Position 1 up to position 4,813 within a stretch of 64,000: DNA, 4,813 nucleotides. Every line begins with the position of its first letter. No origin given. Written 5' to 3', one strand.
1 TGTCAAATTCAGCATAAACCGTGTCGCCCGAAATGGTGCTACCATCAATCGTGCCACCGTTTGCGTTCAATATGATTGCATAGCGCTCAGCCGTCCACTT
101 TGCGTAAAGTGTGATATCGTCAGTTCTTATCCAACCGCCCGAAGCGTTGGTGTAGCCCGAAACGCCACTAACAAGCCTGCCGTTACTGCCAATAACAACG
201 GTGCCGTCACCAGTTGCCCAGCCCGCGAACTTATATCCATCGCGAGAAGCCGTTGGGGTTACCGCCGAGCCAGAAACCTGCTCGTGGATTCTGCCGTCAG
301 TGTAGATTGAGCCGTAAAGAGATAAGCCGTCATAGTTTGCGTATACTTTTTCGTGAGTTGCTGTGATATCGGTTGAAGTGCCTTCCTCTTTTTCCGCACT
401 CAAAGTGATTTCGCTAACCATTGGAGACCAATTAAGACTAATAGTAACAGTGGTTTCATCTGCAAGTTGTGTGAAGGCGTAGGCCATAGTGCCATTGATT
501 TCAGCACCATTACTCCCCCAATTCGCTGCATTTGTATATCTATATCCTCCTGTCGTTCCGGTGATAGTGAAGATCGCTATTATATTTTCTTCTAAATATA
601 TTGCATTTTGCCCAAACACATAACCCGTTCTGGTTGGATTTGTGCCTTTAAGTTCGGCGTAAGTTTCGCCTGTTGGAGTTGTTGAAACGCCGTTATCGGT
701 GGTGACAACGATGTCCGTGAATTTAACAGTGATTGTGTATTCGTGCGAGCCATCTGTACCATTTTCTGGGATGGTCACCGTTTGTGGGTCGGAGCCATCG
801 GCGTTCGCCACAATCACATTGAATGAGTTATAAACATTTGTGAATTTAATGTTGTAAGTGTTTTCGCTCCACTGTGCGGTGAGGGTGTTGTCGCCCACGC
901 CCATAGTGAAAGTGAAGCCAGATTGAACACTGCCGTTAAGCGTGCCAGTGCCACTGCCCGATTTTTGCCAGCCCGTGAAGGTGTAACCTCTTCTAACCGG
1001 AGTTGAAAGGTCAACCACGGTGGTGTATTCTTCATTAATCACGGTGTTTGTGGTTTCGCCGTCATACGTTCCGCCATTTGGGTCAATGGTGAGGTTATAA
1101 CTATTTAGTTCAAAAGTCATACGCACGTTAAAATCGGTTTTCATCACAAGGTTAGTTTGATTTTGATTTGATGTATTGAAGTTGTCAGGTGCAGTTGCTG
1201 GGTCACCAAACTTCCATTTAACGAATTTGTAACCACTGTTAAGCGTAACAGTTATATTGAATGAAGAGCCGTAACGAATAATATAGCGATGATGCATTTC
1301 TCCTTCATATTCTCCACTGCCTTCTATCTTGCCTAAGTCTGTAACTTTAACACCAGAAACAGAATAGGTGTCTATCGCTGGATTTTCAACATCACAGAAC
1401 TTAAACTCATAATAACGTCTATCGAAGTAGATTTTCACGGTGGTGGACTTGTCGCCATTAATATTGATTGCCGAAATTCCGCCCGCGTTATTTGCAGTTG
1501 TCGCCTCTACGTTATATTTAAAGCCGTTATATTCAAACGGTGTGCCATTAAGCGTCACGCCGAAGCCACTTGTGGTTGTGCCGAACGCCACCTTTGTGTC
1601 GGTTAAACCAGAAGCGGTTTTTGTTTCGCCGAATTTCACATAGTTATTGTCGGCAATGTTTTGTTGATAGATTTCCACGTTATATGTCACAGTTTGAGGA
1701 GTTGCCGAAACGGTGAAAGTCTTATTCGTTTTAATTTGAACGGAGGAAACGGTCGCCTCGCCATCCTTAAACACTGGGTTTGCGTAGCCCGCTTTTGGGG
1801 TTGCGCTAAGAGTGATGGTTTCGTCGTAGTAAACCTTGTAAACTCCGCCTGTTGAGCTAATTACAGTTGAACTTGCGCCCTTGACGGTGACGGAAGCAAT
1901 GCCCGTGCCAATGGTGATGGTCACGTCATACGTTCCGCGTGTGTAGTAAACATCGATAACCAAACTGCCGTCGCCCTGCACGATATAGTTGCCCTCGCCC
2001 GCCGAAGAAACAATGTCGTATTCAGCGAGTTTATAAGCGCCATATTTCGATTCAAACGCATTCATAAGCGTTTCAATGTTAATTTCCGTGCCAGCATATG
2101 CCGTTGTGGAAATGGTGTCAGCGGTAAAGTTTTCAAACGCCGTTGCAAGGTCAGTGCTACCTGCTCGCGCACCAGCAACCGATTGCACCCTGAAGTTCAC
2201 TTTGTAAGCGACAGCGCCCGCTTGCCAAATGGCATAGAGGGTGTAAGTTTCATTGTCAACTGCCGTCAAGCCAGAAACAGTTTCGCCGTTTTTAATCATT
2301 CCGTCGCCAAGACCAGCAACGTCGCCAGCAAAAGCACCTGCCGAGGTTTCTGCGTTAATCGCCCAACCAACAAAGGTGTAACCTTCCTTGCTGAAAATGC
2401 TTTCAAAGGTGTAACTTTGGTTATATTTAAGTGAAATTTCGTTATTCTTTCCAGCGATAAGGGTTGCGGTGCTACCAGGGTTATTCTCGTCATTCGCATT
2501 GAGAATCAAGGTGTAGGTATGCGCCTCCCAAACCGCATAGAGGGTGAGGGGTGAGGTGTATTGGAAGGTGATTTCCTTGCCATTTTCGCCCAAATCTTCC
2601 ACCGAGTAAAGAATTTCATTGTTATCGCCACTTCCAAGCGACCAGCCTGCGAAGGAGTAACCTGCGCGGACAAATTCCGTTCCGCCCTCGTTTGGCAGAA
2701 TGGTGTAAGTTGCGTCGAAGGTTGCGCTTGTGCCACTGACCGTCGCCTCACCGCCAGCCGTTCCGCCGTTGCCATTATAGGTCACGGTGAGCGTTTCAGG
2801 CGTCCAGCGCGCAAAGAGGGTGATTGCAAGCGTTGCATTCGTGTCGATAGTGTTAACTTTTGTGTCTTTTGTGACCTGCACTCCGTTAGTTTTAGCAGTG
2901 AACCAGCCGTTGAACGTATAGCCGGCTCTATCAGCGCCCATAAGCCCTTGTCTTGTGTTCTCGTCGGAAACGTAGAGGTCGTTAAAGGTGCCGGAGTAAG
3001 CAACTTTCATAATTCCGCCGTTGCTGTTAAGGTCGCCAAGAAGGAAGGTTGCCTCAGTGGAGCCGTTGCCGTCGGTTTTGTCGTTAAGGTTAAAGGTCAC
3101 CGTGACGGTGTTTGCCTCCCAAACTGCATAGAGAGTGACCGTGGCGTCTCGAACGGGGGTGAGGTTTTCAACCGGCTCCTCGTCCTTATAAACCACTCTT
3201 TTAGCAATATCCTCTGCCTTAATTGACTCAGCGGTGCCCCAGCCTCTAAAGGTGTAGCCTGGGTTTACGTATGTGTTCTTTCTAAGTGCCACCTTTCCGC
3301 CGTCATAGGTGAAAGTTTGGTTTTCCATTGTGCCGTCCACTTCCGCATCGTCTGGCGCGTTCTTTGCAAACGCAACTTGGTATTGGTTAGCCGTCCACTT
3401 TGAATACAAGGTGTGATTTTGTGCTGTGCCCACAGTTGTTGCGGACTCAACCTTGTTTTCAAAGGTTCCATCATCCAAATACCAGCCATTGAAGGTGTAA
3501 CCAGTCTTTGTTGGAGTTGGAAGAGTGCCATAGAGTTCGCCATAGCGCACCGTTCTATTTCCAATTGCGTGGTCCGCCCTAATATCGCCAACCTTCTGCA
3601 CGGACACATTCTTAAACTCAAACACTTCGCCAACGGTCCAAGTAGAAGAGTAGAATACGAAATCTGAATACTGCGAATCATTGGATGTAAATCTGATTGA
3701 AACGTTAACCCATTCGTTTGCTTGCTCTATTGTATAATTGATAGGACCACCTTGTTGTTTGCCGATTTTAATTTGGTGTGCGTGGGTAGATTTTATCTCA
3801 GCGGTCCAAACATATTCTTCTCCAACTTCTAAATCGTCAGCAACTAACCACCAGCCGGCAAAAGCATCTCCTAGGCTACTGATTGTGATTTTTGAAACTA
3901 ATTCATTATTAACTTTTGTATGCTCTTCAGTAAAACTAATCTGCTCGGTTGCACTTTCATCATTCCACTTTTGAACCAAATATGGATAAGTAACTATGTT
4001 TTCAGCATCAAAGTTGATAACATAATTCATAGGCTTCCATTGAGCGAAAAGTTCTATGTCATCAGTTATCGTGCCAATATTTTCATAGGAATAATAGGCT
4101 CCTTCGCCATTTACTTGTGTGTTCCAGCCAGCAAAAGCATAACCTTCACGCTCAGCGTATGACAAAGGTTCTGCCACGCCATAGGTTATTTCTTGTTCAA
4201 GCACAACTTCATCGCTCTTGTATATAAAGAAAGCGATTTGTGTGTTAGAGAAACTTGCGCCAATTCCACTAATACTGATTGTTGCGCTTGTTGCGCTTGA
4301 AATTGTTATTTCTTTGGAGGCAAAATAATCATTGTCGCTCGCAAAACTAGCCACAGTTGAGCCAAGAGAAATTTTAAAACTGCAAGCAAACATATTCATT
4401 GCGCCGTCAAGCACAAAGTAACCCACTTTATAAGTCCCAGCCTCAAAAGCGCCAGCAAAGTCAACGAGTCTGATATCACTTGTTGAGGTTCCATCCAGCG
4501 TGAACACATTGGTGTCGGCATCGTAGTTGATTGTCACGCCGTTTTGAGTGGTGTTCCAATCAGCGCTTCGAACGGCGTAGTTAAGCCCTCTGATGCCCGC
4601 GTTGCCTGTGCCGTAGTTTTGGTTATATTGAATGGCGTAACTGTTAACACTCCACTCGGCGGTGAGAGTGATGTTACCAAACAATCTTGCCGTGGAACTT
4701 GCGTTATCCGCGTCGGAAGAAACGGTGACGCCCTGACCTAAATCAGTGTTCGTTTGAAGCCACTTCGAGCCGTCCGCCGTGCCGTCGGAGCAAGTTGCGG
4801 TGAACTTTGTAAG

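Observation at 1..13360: Giant (>4,453 codon) Listeria-Bacteroides-repeat surface protein gene hidden from the ORF track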

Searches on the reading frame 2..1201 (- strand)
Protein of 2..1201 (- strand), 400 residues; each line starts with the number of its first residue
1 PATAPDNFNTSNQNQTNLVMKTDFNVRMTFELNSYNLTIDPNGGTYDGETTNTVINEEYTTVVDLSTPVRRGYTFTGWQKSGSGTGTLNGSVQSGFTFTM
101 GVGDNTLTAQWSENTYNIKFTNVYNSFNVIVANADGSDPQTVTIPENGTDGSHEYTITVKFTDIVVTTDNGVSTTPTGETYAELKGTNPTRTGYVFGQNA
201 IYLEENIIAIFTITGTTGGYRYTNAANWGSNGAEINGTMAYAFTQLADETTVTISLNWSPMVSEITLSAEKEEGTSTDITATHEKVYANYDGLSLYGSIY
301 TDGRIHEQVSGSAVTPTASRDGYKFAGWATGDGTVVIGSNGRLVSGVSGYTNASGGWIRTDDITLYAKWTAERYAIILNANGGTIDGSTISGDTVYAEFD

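Call 13: find_related_loci(query=window:2-1201:-, collection=genome_contigs, flank=10000)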
Query window:2-1201:- (400 aa) in genome_contigs; peptide patterns used: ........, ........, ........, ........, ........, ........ (x = any residue, [..] = any of these).
600 stretches matched a pattern (row limit reached: there are more); 141 encode a relative of the query (tblastn E <= 1e-3); the best 80 are kept; 80 distinct loci.
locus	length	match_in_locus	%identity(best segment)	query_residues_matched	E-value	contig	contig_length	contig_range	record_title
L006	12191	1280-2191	25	22-384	7e-13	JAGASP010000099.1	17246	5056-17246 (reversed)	MAG: Clostridia bacterium isolate RGIG8736 Water_deer_Colon-4__c275343, whole genome shotgun sequence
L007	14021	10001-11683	27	32-385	4e-12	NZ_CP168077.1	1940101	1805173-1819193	Candidatus Izemoplasma sp. B36 chromosome, complete genome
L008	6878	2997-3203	41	319-387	1e-11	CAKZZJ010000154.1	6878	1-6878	MAG TPA_asm: uncultured Bacillales bacterium isolate ERR1278072_bin.141_CONCOCT_v1.1_MAG genome assembly, contig: ERZ842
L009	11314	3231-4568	27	23-383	4e-11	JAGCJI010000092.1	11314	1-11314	MAG: Clostridia bacterium isolate RGIG9844 Yak_Rectum-1__c671019, whole genome shotgun sequence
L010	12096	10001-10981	28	33-390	3e-10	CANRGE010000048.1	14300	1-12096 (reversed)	MAG: uncultured Clostridia bacterium isolate Lapin-022__bin51 genome assembly, contig: Lapin-022__NODE_4165_length_14300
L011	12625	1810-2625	26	20-400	5e-10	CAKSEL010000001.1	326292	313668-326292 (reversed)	MAG: uncultured Eubacteriales bacterium isolate REFINED_METABAT215_TOP10_CONTIGS_1500_ASSEMBLY_K77_MERGED__Hadza_MoBio_h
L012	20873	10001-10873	41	36-397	8e-10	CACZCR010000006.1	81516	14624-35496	MAG: uncultured Bacteroidales bacterium isolate RUG12502 genome assembly, contig: RUG12502_asm_6, whole genome shotgun s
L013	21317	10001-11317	35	30-389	2e-9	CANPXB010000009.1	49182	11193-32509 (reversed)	MAG: uncultured Bacilli bacterium isolate Lapin-004__bin76 genome assembly, contig: Lapin-004__NODE_793_length_49182_cov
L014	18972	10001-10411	29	185-372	2e-9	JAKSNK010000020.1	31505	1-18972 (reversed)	MAG: Paludibacteraceae bacterium isolate Horse_feces149 MAG149_20, whole genome shotgun sequence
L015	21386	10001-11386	25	1-328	4e-9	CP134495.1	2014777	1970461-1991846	Mycoplasmatota bacterium WC30 chromosome, complete genome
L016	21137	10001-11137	28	27-369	6e-9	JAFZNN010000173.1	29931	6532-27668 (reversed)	MAG: Clostridia bacterium isolate RGIG7928 Water_buffalos_Rumen-1__c767212, whole genome shotgun sequence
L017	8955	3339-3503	42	319-370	7e-9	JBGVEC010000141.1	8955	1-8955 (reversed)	MAG: Paludibacteraceae bacterium isolate fecal_MAG_422 fecal_MAG_422_contig_0142, whole genome shotgun sequence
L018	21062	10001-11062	26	23-390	1e-8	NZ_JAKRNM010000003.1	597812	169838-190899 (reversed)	Paenibacillus sp. ACRRY NODE_3_length_597812_cov_19.515591_pilon, whole genome shotgun sequence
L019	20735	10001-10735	23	26-396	1e-8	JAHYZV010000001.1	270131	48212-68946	MAG: Clostridiales bacterium isolate HRGM_Genome_1568 HRGM_Genome_1568_1, whole genome shotgun sequence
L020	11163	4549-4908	32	23-146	2e-8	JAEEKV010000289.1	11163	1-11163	MAG: Lachnospiraceae bacterium isolate Tb.RUG.200 k141_10701959_flag=1_multi=15.0000_len=11163, whole genome shotgun seq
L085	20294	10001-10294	32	23-120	3e-5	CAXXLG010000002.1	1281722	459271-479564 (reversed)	MAG: Christensenellaceae bacterium isolate f66689b3-5376-4084-bd6a-22509cc8097c genome assembly, contig: contig_2, whole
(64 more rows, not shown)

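Call 53: find_related_loci(query=window:2-1201:-, collection=metagenome_contigs, flank=10000)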
Query window:2-1201:- (400 aa) in metagenome_contigs; peptide patterns used: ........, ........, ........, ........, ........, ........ (x = any residue, [..] = any of these).
600 stretches matched a pattern (row limit reached: there are more); 152 encode a relative of the query (tblastn E <= 1e-3); the best 80 are kept; 80 distinct loci.
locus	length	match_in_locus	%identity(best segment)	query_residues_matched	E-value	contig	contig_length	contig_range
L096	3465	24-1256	29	23-396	2e-17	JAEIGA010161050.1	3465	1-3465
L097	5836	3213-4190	24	16-388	8e-13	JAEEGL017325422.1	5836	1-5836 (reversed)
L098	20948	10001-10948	39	3-196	8e-11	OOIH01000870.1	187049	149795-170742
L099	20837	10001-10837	44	35-369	2e-10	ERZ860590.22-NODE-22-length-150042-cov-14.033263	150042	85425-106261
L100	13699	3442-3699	43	30-120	7e-10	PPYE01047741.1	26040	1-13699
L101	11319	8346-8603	43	30-120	1e-9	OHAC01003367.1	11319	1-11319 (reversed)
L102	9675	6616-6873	43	30-120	1e-9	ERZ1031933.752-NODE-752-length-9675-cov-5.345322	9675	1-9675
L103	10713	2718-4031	24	23-399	1e-9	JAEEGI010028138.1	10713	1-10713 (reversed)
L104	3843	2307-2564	43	30-120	1e-9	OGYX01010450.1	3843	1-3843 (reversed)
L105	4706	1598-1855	40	30-120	7e-9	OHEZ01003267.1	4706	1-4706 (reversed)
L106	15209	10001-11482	25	19-384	7e-9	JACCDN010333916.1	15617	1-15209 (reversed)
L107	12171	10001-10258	40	30-120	6e-9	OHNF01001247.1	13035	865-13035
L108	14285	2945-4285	23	26-396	6e-9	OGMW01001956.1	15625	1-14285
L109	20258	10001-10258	40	30-120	9e-9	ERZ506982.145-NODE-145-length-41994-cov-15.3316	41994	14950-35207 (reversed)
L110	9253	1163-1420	40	30-120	8e-9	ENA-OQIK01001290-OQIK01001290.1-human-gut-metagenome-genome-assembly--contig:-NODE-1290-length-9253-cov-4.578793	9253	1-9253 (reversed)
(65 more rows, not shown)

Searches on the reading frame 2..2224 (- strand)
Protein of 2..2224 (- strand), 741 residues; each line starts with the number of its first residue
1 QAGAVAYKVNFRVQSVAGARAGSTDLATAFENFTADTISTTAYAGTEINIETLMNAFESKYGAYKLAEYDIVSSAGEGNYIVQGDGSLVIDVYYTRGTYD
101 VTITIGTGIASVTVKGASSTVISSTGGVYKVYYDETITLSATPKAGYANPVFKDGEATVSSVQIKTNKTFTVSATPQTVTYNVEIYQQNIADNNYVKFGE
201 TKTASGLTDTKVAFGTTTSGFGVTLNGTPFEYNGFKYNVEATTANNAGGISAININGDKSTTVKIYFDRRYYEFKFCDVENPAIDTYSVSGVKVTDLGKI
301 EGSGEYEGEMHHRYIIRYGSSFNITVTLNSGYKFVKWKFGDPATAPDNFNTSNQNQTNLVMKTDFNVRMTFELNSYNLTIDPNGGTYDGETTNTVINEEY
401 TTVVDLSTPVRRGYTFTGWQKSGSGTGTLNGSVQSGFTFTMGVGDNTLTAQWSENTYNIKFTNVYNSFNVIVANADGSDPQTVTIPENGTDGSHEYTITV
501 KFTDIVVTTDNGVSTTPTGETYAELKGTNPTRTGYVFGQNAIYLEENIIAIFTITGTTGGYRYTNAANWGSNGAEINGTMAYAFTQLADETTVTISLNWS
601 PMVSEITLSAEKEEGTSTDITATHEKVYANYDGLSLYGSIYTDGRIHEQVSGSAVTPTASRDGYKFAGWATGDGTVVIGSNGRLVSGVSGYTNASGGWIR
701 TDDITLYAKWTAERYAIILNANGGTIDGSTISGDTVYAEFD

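Call 52: find_homologous_proteins(query=window:2-2224:-, max_evalue=1e-20)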
Query window:2-2224:- (741 aa): 3 proteins with E <= 1e-20 among 8000 candidates.
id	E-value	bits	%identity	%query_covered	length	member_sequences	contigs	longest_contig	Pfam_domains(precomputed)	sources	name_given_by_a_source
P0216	7.4e-33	132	39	13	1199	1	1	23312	PF09479.17,PF18998.7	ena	-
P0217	2.0e-29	121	30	21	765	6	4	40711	PF09479.17,PF18998.7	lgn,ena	-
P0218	6.4e-22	96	26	49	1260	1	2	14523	PF09479.17,PF18998.7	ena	-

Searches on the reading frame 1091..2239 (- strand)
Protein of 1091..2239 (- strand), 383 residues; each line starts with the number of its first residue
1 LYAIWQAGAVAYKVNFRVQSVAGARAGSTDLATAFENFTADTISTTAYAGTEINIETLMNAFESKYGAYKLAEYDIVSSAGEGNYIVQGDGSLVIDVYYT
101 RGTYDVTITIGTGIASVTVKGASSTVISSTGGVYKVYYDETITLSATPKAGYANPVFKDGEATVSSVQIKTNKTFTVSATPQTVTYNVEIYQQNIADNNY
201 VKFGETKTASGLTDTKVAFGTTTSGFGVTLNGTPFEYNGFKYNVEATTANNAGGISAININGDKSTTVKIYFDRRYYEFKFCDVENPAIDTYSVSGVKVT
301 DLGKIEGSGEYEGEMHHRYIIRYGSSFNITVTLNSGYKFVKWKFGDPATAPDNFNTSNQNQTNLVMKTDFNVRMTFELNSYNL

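Call 26: search_protein_families(library=pfam, max_evalue=1, proteins=[window:1091-2239:-])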
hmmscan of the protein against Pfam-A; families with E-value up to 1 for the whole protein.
window:1091-2239:- (383 aa): 3 families
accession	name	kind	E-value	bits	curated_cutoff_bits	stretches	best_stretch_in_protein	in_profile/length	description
PF18998.6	Flg_new_2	-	1.3e-07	31.9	23.6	2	323-379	21-72/73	Divergent InlB B-repeat domain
PF22797.1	SlpA_D2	-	0.058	14.4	24.5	1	39-73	6-40/102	SlpA domain II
PF20452.3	Calmod_bind_C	-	0.07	13.8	24.2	1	319-364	3-47/62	Calmodulin binding protein C-terminal domain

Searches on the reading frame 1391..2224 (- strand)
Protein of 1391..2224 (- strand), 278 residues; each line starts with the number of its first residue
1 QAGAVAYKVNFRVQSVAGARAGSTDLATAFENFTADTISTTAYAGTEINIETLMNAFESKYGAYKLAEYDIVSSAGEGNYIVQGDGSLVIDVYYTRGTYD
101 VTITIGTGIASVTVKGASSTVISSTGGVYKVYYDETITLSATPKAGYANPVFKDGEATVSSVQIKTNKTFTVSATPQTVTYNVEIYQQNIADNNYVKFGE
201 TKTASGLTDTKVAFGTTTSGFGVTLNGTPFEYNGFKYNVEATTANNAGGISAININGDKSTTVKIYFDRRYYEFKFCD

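Call 66: find_homologous_proteins(query=window:1391-2224:-, max_evalue=0.001)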
Query window:1391-2224:- (278 aa): 2 proteins with E <= 0.001 among 2344 candidates.
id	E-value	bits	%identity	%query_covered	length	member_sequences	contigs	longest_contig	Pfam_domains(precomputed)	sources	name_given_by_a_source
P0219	1.4e-58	216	92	42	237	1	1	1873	-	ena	-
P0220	2.9e-7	48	32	74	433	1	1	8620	PF09479.17,PF18998.7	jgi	jgi:uncharacterized repeat protein (TIGR02543 family)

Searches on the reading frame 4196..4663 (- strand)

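Call 26: search_protein_families(library=pfam, max_evalue=1, proteins=[window:4196-4663:-])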
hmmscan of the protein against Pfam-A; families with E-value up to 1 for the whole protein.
window:4196-4663:- (156 aa): 2 families
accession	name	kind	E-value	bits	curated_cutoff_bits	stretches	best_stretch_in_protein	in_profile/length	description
PF02494.22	HYR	-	0.037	14.8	21.7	1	40-99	22-80/81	HYR domain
PF03671.20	Ufm1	-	0.037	14.4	27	1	114-150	33-69/75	Ubiquitin fold modifier 1 protein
